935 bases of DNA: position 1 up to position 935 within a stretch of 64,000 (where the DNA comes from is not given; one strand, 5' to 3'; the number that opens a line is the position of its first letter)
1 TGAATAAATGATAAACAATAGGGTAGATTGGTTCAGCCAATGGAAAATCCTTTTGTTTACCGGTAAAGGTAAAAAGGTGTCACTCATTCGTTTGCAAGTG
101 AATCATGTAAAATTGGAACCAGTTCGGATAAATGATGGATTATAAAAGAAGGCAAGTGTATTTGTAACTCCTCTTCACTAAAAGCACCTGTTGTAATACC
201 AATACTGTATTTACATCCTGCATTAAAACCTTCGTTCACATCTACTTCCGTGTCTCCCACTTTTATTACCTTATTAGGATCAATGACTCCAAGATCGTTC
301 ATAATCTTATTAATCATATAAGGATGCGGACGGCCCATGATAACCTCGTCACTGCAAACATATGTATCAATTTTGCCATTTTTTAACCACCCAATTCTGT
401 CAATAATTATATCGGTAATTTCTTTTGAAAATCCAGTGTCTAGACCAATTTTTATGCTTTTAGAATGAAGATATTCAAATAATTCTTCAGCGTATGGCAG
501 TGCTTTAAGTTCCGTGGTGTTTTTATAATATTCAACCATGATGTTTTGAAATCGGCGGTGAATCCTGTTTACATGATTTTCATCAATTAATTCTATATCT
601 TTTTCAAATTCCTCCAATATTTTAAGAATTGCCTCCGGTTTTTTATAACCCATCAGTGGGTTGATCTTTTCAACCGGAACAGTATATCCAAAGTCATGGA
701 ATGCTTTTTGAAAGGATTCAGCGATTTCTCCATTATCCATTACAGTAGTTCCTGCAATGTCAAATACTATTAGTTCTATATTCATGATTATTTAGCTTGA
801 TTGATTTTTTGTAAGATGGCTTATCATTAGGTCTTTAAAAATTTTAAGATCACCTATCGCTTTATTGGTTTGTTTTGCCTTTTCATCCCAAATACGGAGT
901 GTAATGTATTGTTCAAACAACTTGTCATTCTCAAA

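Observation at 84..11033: SusC/SusD utilisation locus that appears dedicated to phosphorus (organophosphate/phosphonate) scavenging rather than glycan use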

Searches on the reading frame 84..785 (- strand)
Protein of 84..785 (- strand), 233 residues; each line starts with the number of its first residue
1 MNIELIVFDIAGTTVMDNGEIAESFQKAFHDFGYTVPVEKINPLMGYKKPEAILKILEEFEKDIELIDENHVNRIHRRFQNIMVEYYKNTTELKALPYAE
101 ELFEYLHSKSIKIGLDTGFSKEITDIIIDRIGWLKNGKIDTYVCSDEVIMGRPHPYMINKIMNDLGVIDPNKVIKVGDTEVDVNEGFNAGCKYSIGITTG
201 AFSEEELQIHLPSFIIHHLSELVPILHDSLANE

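Call 3: search_protein_families(library=pfam, proteins=[window:84-785:-], max_evalue=0.01)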
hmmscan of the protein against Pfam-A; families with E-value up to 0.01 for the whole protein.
window:84-785:- (233 aa): 3 families
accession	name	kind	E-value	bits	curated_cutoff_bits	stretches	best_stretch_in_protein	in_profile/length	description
PF13419.12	HAD_2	-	3.8e-20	73.2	23.8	1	6-193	1-175/178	Haloacid dehalogenase-like hydrolase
PF00702.32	Hydrolase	-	1.8e-16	61.5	26.4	1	3-190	1-191/191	haloacid dehalogenase-like hydrolase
PF13242.12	Hydrolase_like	-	4.5e-09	36.5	22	1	150-222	2-75/75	HAD-hyrolase-like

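Call 4: search_protein_families(library=ncbifam, proteins=[window:84-785:-], max_evalue=0.01)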
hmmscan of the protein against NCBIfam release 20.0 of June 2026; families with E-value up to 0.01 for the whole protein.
window:84-785:- (233 aa): 29 families (the best 25 are shown)
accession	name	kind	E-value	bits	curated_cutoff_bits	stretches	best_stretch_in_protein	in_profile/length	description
TIGR03351.1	PhnX-like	hypoth_equivalog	5.2e-55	186.8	218.9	1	3-226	1-219/220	phosphonatase-like hydrolase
TIGR01422.2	phosphonatase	equivalog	3e-38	131.5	220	1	3-201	1-203/251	phosphonoacetaldehyde hydrolase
NF009804.0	PRK13288.1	equivalog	5.7e-18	65.2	218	1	1-228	1-212/215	pyrophosphatase PpaX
NF009695.0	PRK13222.1-2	equivalog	4.2e-15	55.9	225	1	2-227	5-223/226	phosphoglycolate phosphatase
TIGR01449.2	PGP_bact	equivalog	4.2e-14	52.6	180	1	6-226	1-213/213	phosphoglycolate phosphatase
NF009697.0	PRK13222.1-4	equivalog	3.5e-12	46.1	327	1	3-230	7-226/232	phosphoglycolate phosphatase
TIGR01454.1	AHBA_synth_RP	hypoth_equivalog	4.5e-12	46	246.65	1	84-223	65-200/205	AHBA synthesis associated protein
TIGR02009.1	PGMB-YQAB-SF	subfamily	5.5e-12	46.3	153.35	1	6-192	4-182/186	beta-phosphoglucomutase family hydrolase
TIGR01549.1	HAD-SF-IA-v1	subfamily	5.6e-11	43.1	23.3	1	49-190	16-149/149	HAD-IA family hydrolase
NF053653.1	InDiPhoBT2121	equivalog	1.4e-10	41.1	245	1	5-223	3-212/216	inorganic diphosphatase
NF009694.0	PRK13222.1-1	equivalog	1.4e-10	40.9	415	1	70-227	88-240/252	phosphoglycolate phosphatase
TIGR01990.1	bPGM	equivalog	4.8e-09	36.4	189.4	1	5-197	3-186/187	beta-phosphoglucomutase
NF006976.0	PRK09449.1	equivalog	2.7e-08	33.6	183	1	79-227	79-223/225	pyrimidine 5'-nucleotidase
NF009696.0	PRK13222.1-3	equivalog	1.5e-07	31.3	359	1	85-230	76-220/223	N-acetylmuramic acid 6-phosphate phosphatase MupP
TIGR02252.1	DREG-2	subfamily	2.6e-07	30.6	155.2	1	16-191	34-199/203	HAD hydrolase, REG-2-like, family IA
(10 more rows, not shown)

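Call 8: find_encoding_contigs(protein=window:84-785:-, flank=10000, max_places=6)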
Protein window:84-785:- (233 aa): 23 contigs read that carry it; 6 places shown.
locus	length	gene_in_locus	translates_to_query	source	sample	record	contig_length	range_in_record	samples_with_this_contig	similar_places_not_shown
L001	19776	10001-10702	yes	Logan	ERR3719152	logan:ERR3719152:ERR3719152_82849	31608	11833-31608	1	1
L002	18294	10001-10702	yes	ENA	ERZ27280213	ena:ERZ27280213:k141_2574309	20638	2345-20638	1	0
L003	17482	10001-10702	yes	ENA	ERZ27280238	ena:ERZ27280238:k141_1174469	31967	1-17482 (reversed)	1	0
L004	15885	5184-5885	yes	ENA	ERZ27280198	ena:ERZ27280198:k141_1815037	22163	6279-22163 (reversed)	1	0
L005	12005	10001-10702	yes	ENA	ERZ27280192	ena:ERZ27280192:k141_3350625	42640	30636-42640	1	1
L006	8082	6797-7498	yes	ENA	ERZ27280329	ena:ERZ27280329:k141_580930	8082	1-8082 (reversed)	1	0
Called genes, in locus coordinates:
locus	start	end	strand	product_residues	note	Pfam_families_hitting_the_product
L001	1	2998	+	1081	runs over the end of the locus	PF13620:CarboxypepD_reg (weak), PF13715:CarbopepD_reg_2, PF07715:Plug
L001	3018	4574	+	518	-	PF12741:SusD-like, PF12771:SusD-like_2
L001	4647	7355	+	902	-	PF22494:choice_anch_I (faint), PF04185:Phosphoesterase (faint)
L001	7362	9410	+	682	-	PF07715:Plug, PF00593:TonB_dep_Rec_b-barrel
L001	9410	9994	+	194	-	PF01966:HD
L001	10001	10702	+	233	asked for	PF00702:Hydrolase, PF13419:HAD_2, PF13242:Hydrolase_like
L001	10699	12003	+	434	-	PF18943:DUF5690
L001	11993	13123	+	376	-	PF00890:FAD_binding_2 (weak), PF01266:DAO, PF01946:Thi4 (faint), PF07992:Pyr_redox_2 (faint), PF13450:NAD_binding_8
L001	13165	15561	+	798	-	PF02239:Cytochrom_D1 (faint), PF10282:Lactonase (faint), PF22494:choice_anch_I (faint), PF23381:Beta-prop_IFT122_1st (faint), PF24807:WD40_CDC20-Fz (faint), PF23414:Beta-prop_EML_2 (weak), PF25174:Beta-prop_THOC3 (weak), PF04185:Phosphoesterase (weak), +1 more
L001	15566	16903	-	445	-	PF01882:DUF58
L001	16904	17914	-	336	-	PF00493:MCM, PF20030:bpMoxR, PF00004:AAA (weak), PF07726:AAA_3, PF07728:AAA_5, PF17863:AAA_lid_2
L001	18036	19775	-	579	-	?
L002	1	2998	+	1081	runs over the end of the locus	PF13620:CarboxypepD_reg (weak), PF13715:CarbopepD_reg_2, PF07715:Plug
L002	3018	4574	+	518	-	PF12741:SusD-like, PF12771:SusD-like_2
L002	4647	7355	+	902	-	PF22494:choice_anch_I (faint), PF04185:Phosphoesterase (faint)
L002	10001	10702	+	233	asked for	PF00702:Hydrolase, PF13419:HAD_2, PF13242:Hydrolase_like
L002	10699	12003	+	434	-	PF18943:DUF5690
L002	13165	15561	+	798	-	PF02239:Cytochrom_D1 (faint), PF10282:Lactonase (faint), PF22494:choice_anch_I (faint), PF23381:Beta-prop_IFT122_1st (faint), PF24807:WD40_CDC20-Fz (faint), PF23414:Beta-prop_EML_2 (weak), PF25174:Beta-prop_THOC3 (weak), PF04185:Phosphoesterase (weak), +1 more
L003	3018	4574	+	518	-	PF12741:SusD-like, PF12771:SusD-like_2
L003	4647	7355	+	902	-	PF22494:choice_anch_I (faint), PF04185:Phosphoesterase (faint)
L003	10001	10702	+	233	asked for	PF00702:Hydrolase, PF13419:HAD_2, PF13242:Hydrolase_like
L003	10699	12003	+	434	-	PF18943:DUF5690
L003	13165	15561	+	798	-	PF02239:Cytochrom_D1 (faint), PF10282:Lactonase (faint), PF22494:choice_anch_I (faint), PF23381:Beta-prop_IFT122_1st (faint), PF24807:WD40_CDC20-Fz (faint), PF23414:Beta-prop_EML_2 (weak), PF25174:Beta-prop_THOC3 (weak), PF04185:Phosphoesterase (weak), +1 more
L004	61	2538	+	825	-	PF22494:choice_anch_I (faint), PF04185:Phosphoesterase (faint)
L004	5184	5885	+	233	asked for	PF00702:Hydrolase, PF13419:HAD_2, PF13242:Hydrolase_like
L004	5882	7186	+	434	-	PF18943:DUF5690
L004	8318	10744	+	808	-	PF10282:Lactonase (faint), PF23381:Beta-prop_IFT122_1st (faint), PF02239:Cytochrom_D1 (faint), PF22494:choice_anch_I (faint), PF08450:SGL (faint), PF23414:Beta-prop_EML_2 (weak), PF25174:Beta-prop_THOC3 (weak), PF04185:Phosphoesterase (weak), +1 more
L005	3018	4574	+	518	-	PF12741:SusD-like, PF12771:SusD-like_2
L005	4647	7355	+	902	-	PF22494:choice_anch_I (faint), PF04185:Phosphoesterase (faint)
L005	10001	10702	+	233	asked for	PF00702:Hydrolase, PF13419:HAD_2, PF13242:Hydrolase_like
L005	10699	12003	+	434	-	PF18943:DUF5690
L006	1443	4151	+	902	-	PF22494:choice_anch_I (faint), PF04185:Phosphoesterase (faint)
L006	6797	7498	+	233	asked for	PF00702:Hydrolase, PF13419:HAD_2, PF13242:Hydrolase_like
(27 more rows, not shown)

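Call 10: search_protein_families(library=ncbifam, proteins=[L001:10699-12003:+, L001:11993-13123:+, L001:13165-15561:+], max_evalue=0.001)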
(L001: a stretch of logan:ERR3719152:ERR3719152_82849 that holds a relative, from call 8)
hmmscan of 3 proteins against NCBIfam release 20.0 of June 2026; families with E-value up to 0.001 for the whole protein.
L001:10699-12003:+ (434 aa): 0 families

L001:11993-13123:+ (376 aa): 52 families (the best 25 are shown)
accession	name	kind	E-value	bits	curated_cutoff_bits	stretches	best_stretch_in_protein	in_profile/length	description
TIGR03364.1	HpnW_proposed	hypoth_equivalog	2.2e-123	411.9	285.1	1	7-371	3-365/365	TIGR03364 family FAD-dependent oxidoreductase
TIGR02352.1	thiamin_ThiO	equivalog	1e-25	90.6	250.8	1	8-224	2-225/351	glycine oxidase ThiO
TIGR03197.1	MnmC_Cterm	equivalog_domain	5e-16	58.8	174.2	1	6-240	1-240/400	FAD-dependent 5-carboxymethylaminomethyl-2-thiouridine(34) oxidoreductase MnmC1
NF002480.1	PRK01747.1-1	equivalog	1.7e-14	53.2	540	1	4-222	248-473/645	bifunctional tRNA (5-methylaminomethyl-2-thiouridine)(34)-methyltransferase MnmC2/FAD-dependent 5-carboxymethylaminomethyl-2-thiouridine(34)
NF001933.0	PRK00711.1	subfamily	2.1e-11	43.5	383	1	6-50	2-47/429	D-amino acid dehydrogenase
NF008425.0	PRK11259.1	equivalog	1.4e-10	40.7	257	1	4-215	4-219/377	N-methyl-L-tryptophan oxidase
NF008726.1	PRK11728.1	equivalog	1.4e-10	40.6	299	1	7-221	3-217/389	L-2-hydroxyglutarate oxidase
NF050086.1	pipecolate_AmaA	exception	9.3e-10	37.7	600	1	4-123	25-159/425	L-pipecolate oxidase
NF033460.1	glycerol3P_ox_II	equivalog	5.9e-09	35.5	460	1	8-174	5-176/361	type 2 glycerol-3-phosphate oxidase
NF009074.0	PRK12409.1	equivalog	1.8e-08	34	494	1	6-39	3-36/410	D-amino acid dehydrogenase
NF002481.1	PRK01747.1-2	equivalog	9e-08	31.4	600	1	3-220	237-438/611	bifunctional tRNA (5-methylaminomethyl-2-thiouridine)(34)-methyltransferase MnmC2/FAD-dependent 5-carboxymethylaminomethyl-2-thiouridine(34)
NF045599.1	bili_reduct_long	exception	3.6e-07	28.8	750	1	3-41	380-418/641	bilirubin reductase, long form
TIGR01377.1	soxA_mon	subfamily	1.3e-06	27.5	479.65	1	7-157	3-153/381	amino oxidase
NF006021.0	PRK08163.1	equivalog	3.9e-06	26.1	459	1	2-39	3-40/398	3-hydroxybenzoate 6-monooxygenase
NF008313.0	PRK11101.1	equivalog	5.2e-06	25.3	425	1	4-74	8-81/548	anaerobic glycerol-3-phosphate dehydrogenase subunit A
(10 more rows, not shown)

L001:13165-15561:+ (798 aa): 11 families
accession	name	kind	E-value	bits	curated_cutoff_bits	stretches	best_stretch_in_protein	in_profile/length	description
TIGR03866.1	PQQ_ABC_repeats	subfamily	2e-24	86.3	287.3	2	182-265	47-130/310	PQQ-dependent catabolism-associated beta-propeller protein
NF052340.1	hydrazine_beta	equivalog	3.6e-18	65.8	560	1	203-264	60-121/372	hydrazine synthase subunit beta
NF052280.1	7_blade_YncE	equivalog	8.1e-15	54.4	400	1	136-283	173-314/338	7-bladed beta-propeller protein YncE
TIGR02276.1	beta_rpt_yvtn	repeat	5e-13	48.8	27.85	1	232-257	6-31/42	beta-propeller repeat protein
NF050136.1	PGL_lacton_Staph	exception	4.1e-09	35.9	500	1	211-302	182-274/341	6-phosphogluconolactonase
NF052342.1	hydrazine_BC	exception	5.4e-09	34.8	1250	1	204-269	67-132/690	hydrazine synthase subunit beta-gamma fusion subunit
TIGR03907.1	QH_beta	equivalog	5.3e-08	32.4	223.2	1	156-221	263-327/338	quinohemoprotein amine dehydrogenase subunit beta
NF008258.1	PRK11028.1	equivalog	7.3e-08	31.9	370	1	89-313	41-275/330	6-phosphogluconolactonase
NF052460.1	L-NosZ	equivalog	2.3e-07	29.7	700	1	147-260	56-174/480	clade III lactonase-type nitrous-oxide reductase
TIGR03397.1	acid_phos_Burk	subfamily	8.1e-07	28.6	362.75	1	592-705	339-455/483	acid phosphatase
NF048007.1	MmpL3Stblzr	equivalog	2.3e-05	23.8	600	0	158-247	250-336/366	MmpL3/TtfA transport complex stabilizer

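Call 11: search_protein_families(library=pfam, proteins=[L001:10699-12003:+, L001:11993-13123:+, L001:13165-15561:+], max_evalue=0.001)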
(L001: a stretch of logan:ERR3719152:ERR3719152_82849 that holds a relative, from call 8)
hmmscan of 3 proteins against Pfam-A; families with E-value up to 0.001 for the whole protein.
L001:10699-12003:+ (434 aa): 1 family
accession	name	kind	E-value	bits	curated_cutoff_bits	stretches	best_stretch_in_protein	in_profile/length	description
PF18943.6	DUF5690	-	1.6e-146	488.5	25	1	46-422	1-377/382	Family of unknown function (DUF5690)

L001:11993-13123:+ (376 aa): 7 families
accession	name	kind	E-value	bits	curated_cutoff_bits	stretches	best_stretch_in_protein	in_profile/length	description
PF01266.30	DAO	-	9.6e-44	150.8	27.9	1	7-372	2-350/353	FAD dependent oxidoreductase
PF13450.12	NAD_binding_8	-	6.3e-08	33.2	21.9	1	9-42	1-34/68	NAD(P)-binding Rossmann-like domain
PF00890.30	FAD_binding_2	-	8.7e-07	28.9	20.4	1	7-57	2-52/414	FAD binding domain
PF07992.20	Pyr_redox_2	-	8e-06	25.9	26.1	1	6-39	144-177/291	Pyridine nucleotide-disulphide oxidoreductase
PF01946.23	Thi4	-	2.4e-05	24.1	26.2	1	7-43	20-56/235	Thi4 family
PF00070.33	Pyr_redox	-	2.5e-05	25.1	22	0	6-39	1-34/82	Pyridine nucleotide-disulphide oxidoreductase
PF01494.25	FAD_binding_3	-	0.00014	21.6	22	1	7-42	4-39/349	FAD binding domain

L001:13165-15561:+ (798 aa): 11 families
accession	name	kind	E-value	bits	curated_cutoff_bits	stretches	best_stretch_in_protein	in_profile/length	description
PF10282.15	Lactonase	-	7.7e-14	52.1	21.7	1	182-246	250-319/344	Lactonase, 7-bladed beta-propeller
PF25174.1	Beta-prop_THOC3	-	1.6e-12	47.4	305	1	143-297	56-200/272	THOC3 beta-propeller domain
PF23414.1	Beta-prop_EML_2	-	6.8e-12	45.8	90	1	138-252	3-116/266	Echinoderm microtubule-associated protein second beta-propeller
PF04185.19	Phosphoesterase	-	9.2e-09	35.3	23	1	453-702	98-355/356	Phosphoesterase family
PF08450.18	SGL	-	2e-08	34.6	26.3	0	88-193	138-243/246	SMP-30/Gluconolactonase/LRE-like region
PF02239.22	Cytochrom_D1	-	9.8e-06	24.8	25.5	0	151-215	288-355/368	Cytochrome D1 heme domain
PF24807.1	WD40_CDC20-Fz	-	1.3e-05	25.1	200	0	59-114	108-165/292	CDC20/Fizzy WD40 domain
PF21783.3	YNCE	-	9e-05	22.4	27.1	0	149-223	257-331/339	YNCE-like beta-propeller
PF25168.1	Beta-prop_WDR36-Utp21_2nd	-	0.00011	22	84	0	198-297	179-269/335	WDR36/Utp21 second beta-propeller domain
PF17170.10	DUF5128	-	0.00036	20.3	22.9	0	137-194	93-149/321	6-bladed beta-propeller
PF24814.1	WD40_Prp19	-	0.00085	18.9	320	0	59-109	152-202/281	Prp19 WD40 domain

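Call 33: search_solved_structures(query=window:84-785:-, max_evalue=0.00001, show_alignments=2)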
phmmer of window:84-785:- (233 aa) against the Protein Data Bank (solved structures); distinct sequences matched with E-value up to 0.00001: 12.
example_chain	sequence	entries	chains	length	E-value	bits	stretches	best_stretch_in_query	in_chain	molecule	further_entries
1rql_A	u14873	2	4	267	3.7e-22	82.6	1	1-202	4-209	Phosphonoacetaldehyde Hydrolase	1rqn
2iof_A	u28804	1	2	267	6.4e-22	81.8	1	1-202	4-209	Phosphonoacetaldehyde hydrolase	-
1fez_A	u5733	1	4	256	9.9e-22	81.2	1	3-202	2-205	PHOSPHONOACETALDEHYDE HYDROLASE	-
1rdf_A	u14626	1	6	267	1.4e-21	80.6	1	1-202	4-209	phosphonoacetaldehyde hydrolase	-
2ioh_A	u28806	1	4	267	1.4e-21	80.6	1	1-202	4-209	Phosphonoacetaldehyde hydrolase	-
1swv_A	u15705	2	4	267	8.3e-21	78.1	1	1-202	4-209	phosphonoacetaldehyde hydrolase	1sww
2nyv_A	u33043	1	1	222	7.6e-10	42.3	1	1-228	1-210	Phosphoglycolate phosphatase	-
3iru_A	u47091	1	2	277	8.7e-10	42.1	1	3-199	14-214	phoshonoacetaldehyde hydrolase like protein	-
2yy6_A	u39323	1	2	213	2.7e-09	40.5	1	5-228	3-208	phosphoglycolate phosphatase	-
3kbb_A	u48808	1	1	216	1.1e-07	35.2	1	4-198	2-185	Phosphorylated carbohydrates phosphatase TM_1254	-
4gib_A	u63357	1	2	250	5.3e-06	29.7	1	3-198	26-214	Beta-phosphoglucomutase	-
2hi0_A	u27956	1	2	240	7e-06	29.3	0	48-217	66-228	Putative phosphoglycolate phosphatase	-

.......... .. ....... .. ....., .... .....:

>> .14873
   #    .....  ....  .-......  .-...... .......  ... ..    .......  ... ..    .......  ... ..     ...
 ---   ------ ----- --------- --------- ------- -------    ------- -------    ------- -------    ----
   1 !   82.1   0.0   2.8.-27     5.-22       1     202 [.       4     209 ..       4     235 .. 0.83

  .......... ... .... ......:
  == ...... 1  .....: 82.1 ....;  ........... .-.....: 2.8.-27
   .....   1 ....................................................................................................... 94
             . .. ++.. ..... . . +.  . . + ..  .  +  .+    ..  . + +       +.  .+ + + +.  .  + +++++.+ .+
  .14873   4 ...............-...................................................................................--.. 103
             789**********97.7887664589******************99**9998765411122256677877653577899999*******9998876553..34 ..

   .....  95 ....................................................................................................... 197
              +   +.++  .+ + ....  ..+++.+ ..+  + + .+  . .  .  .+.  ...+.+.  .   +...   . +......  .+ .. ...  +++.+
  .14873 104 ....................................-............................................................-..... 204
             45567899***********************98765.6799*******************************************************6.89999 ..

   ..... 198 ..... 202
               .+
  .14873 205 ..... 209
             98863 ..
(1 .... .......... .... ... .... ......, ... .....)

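Call 39: search_solved_structures(query=L001:10699-12003:+, max_evalue=10, show_alignments=0)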
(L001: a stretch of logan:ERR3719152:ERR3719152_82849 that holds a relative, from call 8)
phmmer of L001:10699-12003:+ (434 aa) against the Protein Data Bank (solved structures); distinct sequences matched with E-value up to 10: 0.

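Call 50: search_protein_families(library=pfam, proteins=[L001:15566-16903:-, L001:16904-17914:-, L001:18036-19775:-], max_evalue=0.001)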
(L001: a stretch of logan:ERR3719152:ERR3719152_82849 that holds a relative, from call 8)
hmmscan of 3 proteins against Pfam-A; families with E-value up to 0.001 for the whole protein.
L001:15566-16903:- (445 aa): 2 families
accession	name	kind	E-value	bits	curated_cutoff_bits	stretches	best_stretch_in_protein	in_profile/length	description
PF01882.25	DUF58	-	4.8e-13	49.3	23.4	1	205-372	2-166/216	Protein of unknown function DUF58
PF13473.12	Cupredoxin_1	-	0.00078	19.9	27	0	53-138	6-90/104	Cupredoxin-like domain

L001:16904-17914:- (336 aa): 8 families
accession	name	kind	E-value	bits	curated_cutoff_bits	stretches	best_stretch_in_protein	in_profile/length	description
PF07726.17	AAA_3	-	6.6e-63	210.9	27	1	60-189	1-130/131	ATPase family associated with various cellular activities (AAA)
PF17863.7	AAA_lid_2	-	1.9e-23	82.4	22.7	1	256-327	2-73/74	AAA lid domain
PF07728.20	AAA_5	-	2.7e-16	60.2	22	1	60-188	1-139/139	AAA domain (dynein-related subfamily)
PF00493.29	MCM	-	1.5e-08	34.5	23.3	1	8-178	7-178/224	MCM P-loop domain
PF20030.5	bpMoxR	-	1.8e-08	34.2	27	1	30-195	3-167/205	MoxR domain in the MoxR-vWA-beta-propeller ternary systems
PF00004.35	AAA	-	5.1e-06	27.4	21.2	1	61-192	1-127/131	ATPase family associated with various cellular activities (AAA)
PF05496.18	RuvB_N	-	0.00019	21.7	27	1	59-151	34-114/159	Holliday junction DNA helicase RuvB P-loop domain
PF00158.32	Sigma54_activat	-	0.00075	19.7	20.2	0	60-155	24-127/168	Sigma-54 interaction domain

L001:18036-19775:- (579 aa): 1 family
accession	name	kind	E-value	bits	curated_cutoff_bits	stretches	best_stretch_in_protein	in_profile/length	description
PF18962.6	Por_Secre_tail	-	2.6e-07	31.3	27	1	504-572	2-69/75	Secretion system C-terminal sorting domain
